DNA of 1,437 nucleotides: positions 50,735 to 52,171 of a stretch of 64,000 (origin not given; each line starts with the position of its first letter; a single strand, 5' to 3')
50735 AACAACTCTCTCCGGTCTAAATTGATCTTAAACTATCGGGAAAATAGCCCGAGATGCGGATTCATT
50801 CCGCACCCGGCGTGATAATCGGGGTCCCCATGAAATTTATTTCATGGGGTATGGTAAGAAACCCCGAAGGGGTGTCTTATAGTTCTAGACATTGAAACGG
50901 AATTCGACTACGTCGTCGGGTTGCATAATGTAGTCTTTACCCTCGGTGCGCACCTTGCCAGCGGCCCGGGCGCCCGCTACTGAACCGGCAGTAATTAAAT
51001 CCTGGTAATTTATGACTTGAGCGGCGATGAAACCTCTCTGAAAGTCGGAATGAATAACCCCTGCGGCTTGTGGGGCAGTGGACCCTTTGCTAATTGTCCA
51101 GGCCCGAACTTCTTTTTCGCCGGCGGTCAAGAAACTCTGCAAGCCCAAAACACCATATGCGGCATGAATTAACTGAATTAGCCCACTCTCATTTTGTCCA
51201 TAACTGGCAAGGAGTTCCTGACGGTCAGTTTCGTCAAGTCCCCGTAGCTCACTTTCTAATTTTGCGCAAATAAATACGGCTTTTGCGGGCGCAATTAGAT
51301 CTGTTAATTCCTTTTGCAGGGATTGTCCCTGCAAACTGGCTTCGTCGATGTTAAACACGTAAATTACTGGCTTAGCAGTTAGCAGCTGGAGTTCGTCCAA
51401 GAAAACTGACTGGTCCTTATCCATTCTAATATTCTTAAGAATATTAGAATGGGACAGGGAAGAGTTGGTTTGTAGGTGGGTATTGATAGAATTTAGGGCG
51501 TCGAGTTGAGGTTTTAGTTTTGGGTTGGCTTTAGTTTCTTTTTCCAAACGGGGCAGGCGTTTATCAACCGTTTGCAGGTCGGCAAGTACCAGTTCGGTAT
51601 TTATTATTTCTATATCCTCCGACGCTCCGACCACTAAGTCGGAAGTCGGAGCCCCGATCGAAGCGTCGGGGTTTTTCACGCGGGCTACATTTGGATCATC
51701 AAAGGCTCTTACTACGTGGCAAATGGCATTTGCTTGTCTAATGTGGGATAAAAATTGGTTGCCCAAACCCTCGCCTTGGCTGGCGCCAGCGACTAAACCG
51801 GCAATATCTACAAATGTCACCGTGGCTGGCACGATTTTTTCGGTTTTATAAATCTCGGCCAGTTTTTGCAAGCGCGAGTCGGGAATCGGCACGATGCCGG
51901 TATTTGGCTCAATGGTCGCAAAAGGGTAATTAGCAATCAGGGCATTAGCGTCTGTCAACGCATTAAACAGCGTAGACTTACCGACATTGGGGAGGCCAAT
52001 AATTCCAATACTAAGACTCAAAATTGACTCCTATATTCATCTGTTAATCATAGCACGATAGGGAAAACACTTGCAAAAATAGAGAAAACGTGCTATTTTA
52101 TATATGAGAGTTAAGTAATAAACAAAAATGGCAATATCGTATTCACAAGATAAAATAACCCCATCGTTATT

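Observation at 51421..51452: Perfect 32-nt palindrome embedded in frame in ychF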

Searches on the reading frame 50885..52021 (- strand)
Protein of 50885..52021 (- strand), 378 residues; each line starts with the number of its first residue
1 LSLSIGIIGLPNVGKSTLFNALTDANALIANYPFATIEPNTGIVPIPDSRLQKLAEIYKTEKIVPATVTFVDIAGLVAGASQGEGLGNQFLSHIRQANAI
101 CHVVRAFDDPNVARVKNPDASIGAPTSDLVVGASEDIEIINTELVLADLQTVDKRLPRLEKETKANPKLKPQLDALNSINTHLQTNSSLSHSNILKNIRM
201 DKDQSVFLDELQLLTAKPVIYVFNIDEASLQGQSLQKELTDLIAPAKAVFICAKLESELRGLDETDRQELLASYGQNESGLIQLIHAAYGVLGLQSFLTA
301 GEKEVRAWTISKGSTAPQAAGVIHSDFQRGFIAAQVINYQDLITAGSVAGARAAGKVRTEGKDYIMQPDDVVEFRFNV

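Call 11: search_protein_families(library=pfam, proteins=[window:50885-52021:-], max_evalue=0.01)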
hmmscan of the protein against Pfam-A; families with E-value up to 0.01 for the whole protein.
window:50885-52021:- (378 aa): 4 families
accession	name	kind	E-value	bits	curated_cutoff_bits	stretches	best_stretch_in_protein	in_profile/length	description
PF06071.19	YchF-GTPase_C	-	4.8e-37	126.4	27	1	294-377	1-84/84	Protein of unknown function (DUF933)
PF01926.29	MMR_HSR1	-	6.8e-23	81.4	21.9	1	5-107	2-85/113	50S ribosome-binding GTPase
PF02421.24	FeoB_N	-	4.6e-10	39.7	27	1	5-46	3-44/156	Ferrous iron transport protein B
PF00350.29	Dynamin_N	-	0.0015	19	27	0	54-106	89-138/168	Dynamin family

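Call 13: find_homologous_proteins(query=window:50885-52021:-, max_evalue=1e-30)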
Query window:50885-52021:- (378 aa): 8000 proteins with E <= 1e-30 among 8000 candidates; the best 120 are listed.
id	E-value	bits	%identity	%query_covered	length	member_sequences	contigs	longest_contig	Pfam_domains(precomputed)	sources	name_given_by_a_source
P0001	1.8e-241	818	100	100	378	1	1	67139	PF01926.30,PF02421.25,PF06071.20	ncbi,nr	ncbi:redox-regulated ATPase YchF [Candidatus Saccharibacteria bacterium]|nr:redox-regulated ATPase Y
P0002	3.0e-200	683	81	100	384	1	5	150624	PF01926.30,PF02421.25,PF06071.20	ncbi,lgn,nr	ncbi:redox-regulated ATPase YchF [Candidatus Saccharibacteria bacterium]|nr:redox-regulated ATPase Y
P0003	3.8e-189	646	79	100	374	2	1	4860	PF01926.30,PF02421.25,PF06071.20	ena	-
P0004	2.0e-187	640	78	100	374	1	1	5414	PF01926.30,PF02421.25,PF06071.20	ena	-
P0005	5.6e-187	639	78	100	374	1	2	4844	PF01926.30,PF02421.25,PF06071.20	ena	-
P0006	4.0e-183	626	76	100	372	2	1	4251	PF01926.30,PF02421.25,PF06071.20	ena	-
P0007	2.5e-179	614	75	100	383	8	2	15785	PF01926.30,PF02421.25,PF06071.20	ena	-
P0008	1.6e-172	591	73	100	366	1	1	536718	PF01926.30,PF02421.25,PF06071.20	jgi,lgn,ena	-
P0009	2.2e-171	588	73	100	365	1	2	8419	PF01926.30,PF02421.25,PF06071.20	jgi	-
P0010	4.4e-171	587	75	100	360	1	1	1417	PF01926.30,PF02421.25,PF06071.20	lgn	-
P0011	2.6e-169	581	74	100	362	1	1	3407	PF01926.30,PF02421.25,PF06071.20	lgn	-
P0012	6.1e-169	580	73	100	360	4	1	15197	PF01926.30,PF02421.25,PF06071.20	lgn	-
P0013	2.0e-168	578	72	100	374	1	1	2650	PF01926.30,PF02421.25,PF06071.20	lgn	-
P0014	1.5e-166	572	74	100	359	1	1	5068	PF01926.30,PF02421.25,PF06071.20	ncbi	-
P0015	2.1e-166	571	72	100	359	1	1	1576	PF01926.30,PF02421.25,PF06071.20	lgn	-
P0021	8.3e-165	566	71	100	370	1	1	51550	PF01926.30,PF02421.25,PF06071.20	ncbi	-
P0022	1.3e-164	565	69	100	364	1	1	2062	PF01926.30,PF02421.25,PF06071.20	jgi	jgi:hypothetical protein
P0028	3.9e-163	560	71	100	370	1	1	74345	PF01926.30,PF02421.25,PF06071.20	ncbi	-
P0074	8.2e-160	550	70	100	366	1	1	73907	PF01926.30,PF02421.25,PF06071.20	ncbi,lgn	-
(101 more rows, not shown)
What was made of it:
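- Checked: That ORF is YchF: Pfam MMR_HSR1 plus YchF-GTPase_C (call 11), and 100% identity to a protein named YchF of a Candidatus Saccharibacteria bacterium (call 13).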

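Call 22: find_encoding_contigs(protein=P0002, flank=10000, max_places=1)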
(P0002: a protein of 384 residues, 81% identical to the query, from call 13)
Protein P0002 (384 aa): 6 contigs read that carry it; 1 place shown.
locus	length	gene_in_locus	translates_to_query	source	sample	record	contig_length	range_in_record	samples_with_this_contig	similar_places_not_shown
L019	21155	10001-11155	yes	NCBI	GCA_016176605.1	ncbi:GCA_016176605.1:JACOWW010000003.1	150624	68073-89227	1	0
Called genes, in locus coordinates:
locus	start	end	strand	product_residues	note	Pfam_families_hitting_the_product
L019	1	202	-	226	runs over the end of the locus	-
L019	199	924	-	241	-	-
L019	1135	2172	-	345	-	PF25216:Volactin (faint), PF11104:PilM_2, PF14450:FtsA (weak)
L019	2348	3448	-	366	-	-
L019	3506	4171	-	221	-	-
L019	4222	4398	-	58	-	-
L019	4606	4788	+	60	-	-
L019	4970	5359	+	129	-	-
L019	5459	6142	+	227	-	-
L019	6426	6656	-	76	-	-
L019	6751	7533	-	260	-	PF00565:SNase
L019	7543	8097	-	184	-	-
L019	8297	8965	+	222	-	-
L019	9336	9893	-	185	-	-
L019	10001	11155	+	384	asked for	PF01926:MMR_HSR1, PF02421:FeoB_N, PF06071:YchF-GTPase_C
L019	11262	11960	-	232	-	-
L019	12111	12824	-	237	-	PF01479:S4, PF01728:FtsJ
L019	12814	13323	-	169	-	-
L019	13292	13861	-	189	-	PF08207:EFP_N, PF01132:EFP, PF09285:Elong-fact-P_C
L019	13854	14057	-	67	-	PF01084:Ribosomal_S18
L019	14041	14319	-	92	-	-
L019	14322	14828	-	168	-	PF00436:SSB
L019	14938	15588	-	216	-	PF01250:Ribosomal_S6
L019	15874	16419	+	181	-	-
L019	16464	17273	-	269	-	-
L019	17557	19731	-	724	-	PF17854:FtsK_alpha, PF01580:FtsK_SpoIIIE, PF09397:FtsK_gamma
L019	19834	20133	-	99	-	-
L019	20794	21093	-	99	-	-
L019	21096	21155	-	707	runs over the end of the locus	PF00753:Lactamase_B, PF23023:Anti-Pycsar_Apyc1 (weak), PF12706:Lactamase_B_2 (weak), PF22505:RNase_J_b_CASP, PF17770:RNase_J_C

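Call 23: find_encoding_contigs(protein=P0007, flank=10000, max_places=1)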
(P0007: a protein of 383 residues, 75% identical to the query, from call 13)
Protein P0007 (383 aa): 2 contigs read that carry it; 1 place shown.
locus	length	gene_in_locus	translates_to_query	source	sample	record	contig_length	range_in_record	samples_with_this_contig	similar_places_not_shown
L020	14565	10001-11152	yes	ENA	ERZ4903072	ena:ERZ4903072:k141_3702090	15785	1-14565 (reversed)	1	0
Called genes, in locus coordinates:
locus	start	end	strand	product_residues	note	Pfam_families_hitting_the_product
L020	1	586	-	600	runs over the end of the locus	PF05157:MshEN, PF00437:T2SSE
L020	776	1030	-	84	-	-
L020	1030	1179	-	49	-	-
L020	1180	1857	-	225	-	-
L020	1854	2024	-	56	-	-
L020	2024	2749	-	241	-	-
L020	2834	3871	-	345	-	PF11104:PilM_2, PF05134:T2SSL (weak), PF14450:FtsA (weak)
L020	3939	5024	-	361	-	-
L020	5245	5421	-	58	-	-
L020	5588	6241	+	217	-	-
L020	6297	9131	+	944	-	PF00657:Lipase_GDSL (weak), PF13472:Lipase_GDSL_2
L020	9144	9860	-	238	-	-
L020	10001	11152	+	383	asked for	PF01926:MMR_HSR1, PF02421:FeoB_N, PF06071:YchF-GTPase_C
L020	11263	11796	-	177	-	-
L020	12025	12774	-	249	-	PF01479:S4, PF01728:FtsJ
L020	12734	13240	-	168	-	-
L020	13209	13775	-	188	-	PF08207:EFP_N, PF01132:EFP, PF09285:Elong-fact-P_C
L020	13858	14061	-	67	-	PF01084:Ribosomal_S18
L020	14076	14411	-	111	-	-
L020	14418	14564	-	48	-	?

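Call 24: find_encoding_contigs(protein=P0021, flank=10000, max_places=1)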
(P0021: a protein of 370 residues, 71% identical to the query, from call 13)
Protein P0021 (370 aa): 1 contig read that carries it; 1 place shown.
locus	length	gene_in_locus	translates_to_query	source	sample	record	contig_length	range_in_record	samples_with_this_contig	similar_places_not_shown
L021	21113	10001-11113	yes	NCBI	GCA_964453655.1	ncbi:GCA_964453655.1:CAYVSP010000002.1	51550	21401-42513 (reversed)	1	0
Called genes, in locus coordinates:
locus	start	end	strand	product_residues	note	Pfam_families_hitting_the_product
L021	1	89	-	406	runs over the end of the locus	PF28597:T2SSF_N, PF00482:T2SSF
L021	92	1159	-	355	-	PF00437:T2SSE, PF25199:nSTAND_NTPase5 (weak)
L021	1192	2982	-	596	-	PF05157:MshEN, PF00437:T2SSE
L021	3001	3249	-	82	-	-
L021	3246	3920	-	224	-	PF04350:PilO (weak)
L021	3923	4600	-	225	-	PF05137:PilN (faint)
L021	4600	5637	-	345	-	PF06723:MreB_Mbl (faint), PF11104:PilM_2, PF05134:T2SSL (weak), PF14450:FtsA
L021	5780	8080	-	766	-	PF16158:N_BRCA1_IG (faint)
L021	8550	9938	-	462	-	PF08014:MATCAP (weak)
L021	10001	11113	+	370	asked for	PF01926:MMR_HSR1, PF02421:FeoB_N, PF06071:YchF-GTPase_C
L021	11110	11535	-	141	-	PF13354:Beta-lactamase2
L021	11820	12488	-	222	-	-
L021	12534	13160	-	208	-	PF14470:bPH_3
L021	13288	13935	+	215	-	PF00027:cNMP_binding, PF13545:HTH_Crp_2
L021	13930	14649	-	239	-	PF01479:S4, PF01728:FtsJ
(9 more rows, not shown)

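Call 25: find_encoding_contigs(protein=P0028, flank=10000, max_places=1)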
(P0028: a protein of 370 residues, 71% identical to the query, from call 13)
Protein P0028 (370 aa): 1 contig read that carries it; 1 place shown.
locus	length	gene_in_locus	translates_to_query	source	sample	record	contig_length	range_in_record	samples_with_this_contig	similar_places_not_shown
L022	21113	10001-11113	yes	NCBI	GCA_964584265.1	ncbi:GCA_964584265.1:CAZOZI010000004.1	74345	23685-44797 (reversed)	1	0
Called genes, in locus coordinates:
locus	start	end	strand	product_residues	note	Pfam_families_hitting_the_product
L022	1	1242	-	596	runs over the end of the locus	PF05157:MshEN, PF00437:T2SSE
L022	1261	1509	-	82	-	-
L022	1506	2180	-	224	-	PF04350:PilO (weak)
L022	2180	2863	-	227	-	-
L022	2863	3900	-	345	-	PF11104:PilM_2, PF14450:FtsA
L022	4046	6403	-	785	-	-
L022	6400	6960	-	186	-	-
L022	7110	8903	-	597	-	PF00664:ABC_membrane, PF02463:SMC_N, PF00005:ABC_tran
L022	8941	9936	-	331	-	PF01209:Ubie_methyltran (weak), PF13847:Methyltransf_31 (weak), PF08241:Methyltransf_11, PF08242:Methyltransf_12 (weak), PF13649:Methyltransf_25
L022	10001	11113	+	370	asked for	PF01926:MMR_HSR1, PF02421:FeoB_N, PF06071:YchF-GTPase_C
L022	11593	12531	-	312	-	PF13354:Beta-lactamase2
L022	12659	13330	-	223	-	-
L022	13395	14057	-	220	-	PF14470:bPH_3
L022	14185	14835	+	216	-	PF00027:cNMP_binding, PF13545:HTH_Crp_2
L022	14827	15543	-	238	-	PF01479:S4, PF01728:FtsJ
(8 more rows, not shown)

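Call 26: find_encoding_contigs(protein=P0008, flank=10000, max_places=1)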
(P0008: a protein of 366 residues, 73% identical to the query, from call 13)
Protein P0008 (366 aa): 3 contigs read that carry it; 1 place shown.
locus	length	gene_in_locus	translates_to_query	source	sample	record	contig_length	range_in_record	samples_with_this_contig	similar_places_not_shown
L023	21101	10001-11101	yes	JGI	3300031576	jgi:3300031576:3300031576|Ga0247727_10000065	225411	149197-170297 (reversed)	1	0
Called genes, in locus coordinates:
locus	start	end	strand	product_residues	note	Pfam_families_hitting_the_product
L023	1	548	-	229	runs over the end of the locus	PF06750:A24_N_bact, PF01478:Peptidase_A24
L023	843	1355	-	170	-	PF07963:N_methyl (weak)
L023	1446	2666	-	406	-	PF28597:T2SSF_N, PF00482:T2SSF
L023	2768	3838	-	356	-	PF00437:T2SSE, PF13191:AAA_16 (weak), PF13401:AAA_22 (weak)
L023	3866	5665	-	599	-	PF05157:MshEN, PF00437:T2SSE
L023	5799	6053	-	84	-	-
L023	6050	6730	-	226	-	-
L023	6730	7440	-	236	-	PF05137:PilN (weak)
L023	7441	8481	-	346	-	PF25216:Volactin (faint), PF11104:PilM_2, PF14450:FtsA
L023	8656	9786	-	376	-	-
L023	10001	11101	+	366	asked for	PF01926:MMR_HSR1, PF02421:FeoB_N, PF06071:YchF-GTPase_C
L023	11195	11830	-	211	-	PF06737:Transglycosylas (weak)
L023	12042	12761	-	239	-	PF01479:S4, PF01728:FtsJ, PF13489:Methyltransf_23 (weak), PF13649:Methyltransf_25 (faint)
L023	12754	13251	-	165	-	PF13563:2_5_RNA_ligase2 (weak)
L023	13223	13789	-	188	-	PF08207:EFP_N, PF01132:EFP, PF09285:Elong-fact-P_C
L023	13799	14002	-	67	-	PF01084:Ribosomal_S18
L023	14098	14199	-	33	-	-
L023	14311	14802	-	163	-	PF00436:SSB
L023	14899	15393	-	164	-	PF01250:Ribosomal_S6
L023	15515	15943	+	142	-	PF04138:GtrA_DPMS_TM (weak)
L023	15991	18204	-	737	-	PF13491:FtsK_4TM (weak), PF17854:FtsK_alpha, PF01580:FtsK_SpoIIIE, PF12846:AAA_10 (weak), PF09397:FtsK_gamma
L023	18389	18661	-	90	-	-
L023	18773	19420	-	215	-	-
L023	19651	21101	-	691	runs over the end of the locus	PF00753:Lactamase_B, PF23023:Anti-Pycsar_Apyc1 (weak), PF12706:Lactamase_B_2 (weak), PF22505:RNase_J_b_CASP, PF17770:RNase_J_C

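Call 50: find_encoding_contigs(protein=P0003, flank=2000, max_places=1)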
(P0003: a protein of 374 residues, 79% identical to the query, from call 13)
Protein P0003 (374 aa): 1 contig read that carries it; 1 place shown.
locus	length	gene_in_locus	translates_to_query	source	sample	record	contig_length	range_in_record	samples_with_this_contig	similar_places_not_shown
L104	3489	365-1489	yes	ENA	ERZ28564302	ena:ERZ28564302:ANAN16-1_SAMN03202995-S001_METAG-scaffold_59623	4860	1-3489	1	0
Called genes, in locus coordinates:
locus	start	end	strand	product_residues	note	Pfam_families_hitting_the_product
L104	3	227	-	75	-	?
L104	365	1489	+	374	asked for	PF01926:MMR_HSR1, PF02421:FeoB_N, PF06071:YchF-GTPase_C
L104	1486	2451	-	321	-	PF13354:Beta-lactamase2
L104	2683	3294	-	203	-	-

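Call 51: find_encoding_contigs(protein=P0011, flank=2000, max_places=1)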
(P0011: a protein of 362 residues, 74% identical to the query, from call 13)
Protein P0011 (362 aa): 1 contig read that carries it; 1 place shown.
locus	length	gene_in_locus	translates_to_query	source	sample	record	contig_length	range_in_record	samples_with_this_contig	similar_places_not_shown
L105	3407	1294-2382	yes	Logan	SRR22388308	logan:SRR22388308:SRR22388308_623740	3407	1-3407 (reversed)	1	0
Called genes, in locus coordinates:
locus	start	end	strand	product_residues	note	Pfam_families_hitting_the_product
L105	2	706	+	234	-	?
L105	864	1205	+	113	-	-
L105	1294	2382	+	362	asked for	PF01926:MMR_HSR1, PF02421:FeoB_N, PF06071:YchF-GTPase_C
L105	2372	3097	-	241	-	PF01479:S4, PF01728:FtsJ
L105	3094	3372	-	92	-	PF01022:HTH_5 (weak), PF13412:HTH_24 (weak)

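Call 52: find_encoding_contigs(protein=P0022, flank=2000, max_places=1)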
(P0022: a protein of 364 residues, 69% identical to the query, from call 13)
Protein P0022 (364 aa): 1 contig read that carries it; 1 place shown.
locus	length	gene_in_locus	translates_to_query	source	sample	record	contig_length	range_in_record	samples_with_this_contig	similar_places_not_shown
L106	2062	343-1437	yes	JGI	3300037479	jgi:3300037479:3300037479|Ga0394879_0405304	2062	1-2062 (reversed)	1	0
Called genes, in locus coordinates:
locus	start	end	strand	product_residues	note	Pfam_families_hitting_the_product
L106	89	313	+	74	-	-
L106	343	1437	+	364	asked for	PF01926:MMR_HSR1, PF02421:FeoB_N (weak), PF06071:YchF-GTPase_C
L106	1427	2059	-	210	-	PF13489:Methyltransf_23 (weak), PF01728:FtsJ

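Call 53: find_encoding_contigs(protein=P0074, flank=10000, max_places=1)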
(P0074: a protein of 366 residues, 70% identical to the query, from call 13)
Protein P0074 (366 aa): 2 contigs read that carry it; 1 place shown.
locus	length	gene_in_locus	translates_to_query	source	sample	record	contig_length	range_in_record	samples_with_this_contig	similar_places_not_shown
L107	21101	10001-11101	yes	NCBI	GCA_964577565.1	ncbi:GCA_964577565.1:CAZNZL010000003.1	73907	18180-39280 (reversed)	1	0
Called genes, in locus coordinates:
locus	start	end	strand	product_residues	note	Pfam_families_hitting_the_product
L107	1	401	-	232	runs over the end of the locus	-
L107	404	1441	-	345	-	PF25216:Volactin (faint), PF11104:PilM_2, PF05134:T2SSL (weak), PF14450:FtsA (weak)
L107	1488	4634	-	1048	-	-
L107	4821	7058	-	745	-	-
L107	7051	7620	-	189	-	-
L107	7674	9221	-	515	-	PF05257:CHAP, PF01839:FG-GAP (faint), PF13517:FG-GAP_3 (weak)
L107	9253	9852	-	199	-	-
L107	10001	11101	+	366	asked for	PF01926:MMR_HSR1, PF02421:FeoB_N, PF06071:YchF-GTPase_C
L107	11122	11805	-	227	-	PF14470:bPH_3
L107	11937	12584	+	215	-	PF00027:cNMP_binding, PF13545:HTH_Crp_2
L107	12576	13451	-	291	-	PF13354:Beta-lactamase2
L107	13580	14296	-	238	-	PF01479:S4, PF01728:FtsJ, PF13489:Methyltransf_23 (faint)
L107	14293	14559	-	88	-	PF12840:HTH_20 (weak), PF13412:HTH_24, PF01047:MarR (weak), PF25212:HVO_A0114 (weak)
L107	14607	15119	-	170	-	PF13563:2_5_RNA_ligase2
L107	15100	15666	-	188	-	PF08207:EFP_N, PF01132:EFP, PF09285:Elong-fact-P_C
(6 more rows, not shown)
